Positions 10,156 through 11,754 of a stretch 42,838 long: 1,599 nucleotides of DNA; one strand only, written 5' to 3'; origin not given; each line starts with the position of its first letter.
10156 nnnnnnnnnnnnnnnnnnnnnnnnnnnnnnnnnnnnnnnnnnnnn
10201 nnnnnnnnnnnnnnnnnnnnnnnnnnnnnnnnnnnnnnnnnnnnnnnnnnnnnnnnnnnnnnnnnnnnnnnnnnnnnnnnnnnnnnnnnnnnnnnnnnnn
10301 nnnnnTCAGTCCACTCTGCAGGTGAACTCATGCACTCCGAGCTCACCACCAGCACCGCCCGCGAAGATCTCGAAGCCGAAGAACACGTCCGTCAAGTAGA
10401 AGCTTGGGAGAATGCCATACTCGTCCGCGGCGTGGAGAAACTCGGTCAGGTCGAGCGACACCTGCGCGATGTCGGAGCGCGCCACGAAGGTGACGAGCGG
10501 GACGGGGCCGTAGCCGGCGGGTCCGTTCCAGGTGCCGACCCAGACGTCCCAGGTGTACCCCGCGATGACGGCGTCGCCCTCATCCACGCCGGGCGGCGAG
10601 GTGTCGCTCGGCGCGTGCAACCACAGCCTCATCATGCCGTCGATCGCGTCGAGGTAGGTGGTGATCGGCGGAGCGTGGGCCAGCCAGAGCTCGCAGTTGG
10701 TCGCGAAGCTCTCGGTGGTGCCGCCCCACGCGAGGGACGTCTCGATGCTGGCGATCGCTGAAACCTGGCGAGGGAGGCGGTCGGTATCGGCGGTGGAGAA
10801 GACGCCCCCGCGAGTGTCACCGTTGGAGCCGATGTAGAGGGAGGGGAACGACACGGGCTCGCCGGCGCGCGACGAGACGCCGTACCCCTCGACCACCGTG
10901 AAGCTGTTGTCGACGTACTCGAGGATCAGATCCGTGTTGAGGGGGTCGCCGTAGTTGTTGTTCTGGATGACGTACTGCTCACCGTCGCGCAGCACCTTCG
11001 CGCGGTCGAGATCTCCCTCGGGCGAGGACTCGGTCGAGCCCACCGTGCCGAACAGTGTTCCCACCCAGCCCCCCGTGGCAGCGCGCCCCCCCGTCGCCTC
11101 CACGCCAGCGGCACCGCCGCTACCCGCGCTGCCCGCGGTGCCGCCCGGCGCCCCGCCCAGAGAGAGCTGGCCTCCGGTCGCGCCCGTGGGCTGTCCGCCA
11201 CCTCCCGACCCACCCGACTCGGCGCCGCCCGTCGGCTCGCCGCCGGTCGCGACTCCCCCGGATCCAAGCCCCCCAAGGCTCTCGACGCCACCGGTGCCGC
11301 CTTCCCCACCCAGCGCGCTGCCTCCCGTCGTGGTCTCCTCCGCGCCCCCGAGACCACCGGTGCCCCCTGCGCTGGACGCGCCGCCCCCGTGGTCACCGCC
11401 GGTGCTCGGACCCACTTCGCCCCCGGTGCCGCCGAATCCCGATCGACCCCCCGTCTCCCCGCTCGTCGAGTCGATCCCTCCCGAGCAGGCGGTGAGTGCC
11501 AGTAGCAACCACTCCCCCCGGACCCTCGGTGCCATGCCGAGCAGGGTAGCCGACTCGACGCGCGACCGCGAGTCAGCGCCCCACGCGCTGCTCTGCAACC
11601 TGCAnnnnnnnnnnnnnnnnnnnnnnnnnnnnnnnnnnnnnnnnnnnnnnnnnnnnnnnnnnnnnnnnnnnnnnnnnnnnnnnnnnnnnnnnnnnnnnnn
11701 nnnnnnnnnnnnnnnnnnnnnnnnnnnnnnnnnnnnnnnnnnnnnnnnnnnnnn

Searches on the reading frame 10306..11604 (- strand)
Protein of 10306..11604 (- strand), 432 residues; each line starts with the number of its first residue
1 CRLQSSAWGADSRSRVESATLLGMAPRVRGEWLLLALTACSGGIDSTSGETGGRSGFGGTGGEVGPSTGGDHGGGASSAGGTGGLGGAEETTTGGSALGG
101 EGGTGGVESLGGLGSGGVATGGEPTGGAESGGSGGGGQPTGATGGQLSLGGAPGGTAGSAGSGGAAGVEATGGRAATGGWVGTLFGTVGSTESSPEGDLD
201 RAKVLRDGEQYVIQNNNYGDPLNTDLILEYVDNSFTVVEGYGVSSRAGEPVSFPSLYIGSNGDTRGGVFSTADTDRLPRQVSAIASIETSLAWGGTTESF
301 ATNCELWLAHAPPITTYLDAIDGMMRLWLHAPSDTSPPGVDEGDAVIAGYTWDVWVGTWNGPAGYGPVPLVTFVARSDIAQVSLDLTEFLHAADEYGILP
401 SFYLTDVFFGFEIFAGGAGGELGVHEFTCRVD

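Call 7: search_protein_families(library=pfam, proteins=[window:10306-11604:-], max_evalue=0.01)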
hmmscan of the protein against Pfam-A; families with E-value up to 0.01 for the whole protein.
window:10306-11604:- (432 aa): 1 family
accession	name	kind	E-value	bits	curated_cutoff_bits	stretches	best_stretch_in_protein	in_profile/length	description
PF01670.23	Glyco_hydro_12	-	1.4e-16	61.7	27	1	271-431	50-206/207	Glycosyl hydrolase family 12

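Call 8: search_protein_families(library=ncbifam, proteins=[window:10306-11604:-], max_evalue=0.01)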
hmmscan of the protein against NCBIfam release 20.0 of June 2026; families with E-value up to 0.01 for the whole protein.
window:10306-11604:- (432 aa): 1 family
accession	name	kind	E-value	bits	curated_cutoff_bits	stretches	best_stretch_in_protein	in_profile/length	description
NF004860.0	PRK06215.1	subfamily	0.0039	16.7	319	1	326-427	138-233/238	hypothetical protein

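Call 97: search_protein_families(library=padloc, proteins=[window:10306-11598:-], max_evalue=0.001)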
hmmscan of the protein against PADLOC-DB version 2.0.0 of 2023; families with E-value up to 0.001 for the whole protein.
window:10306-11598:- (430 aa): 0 families
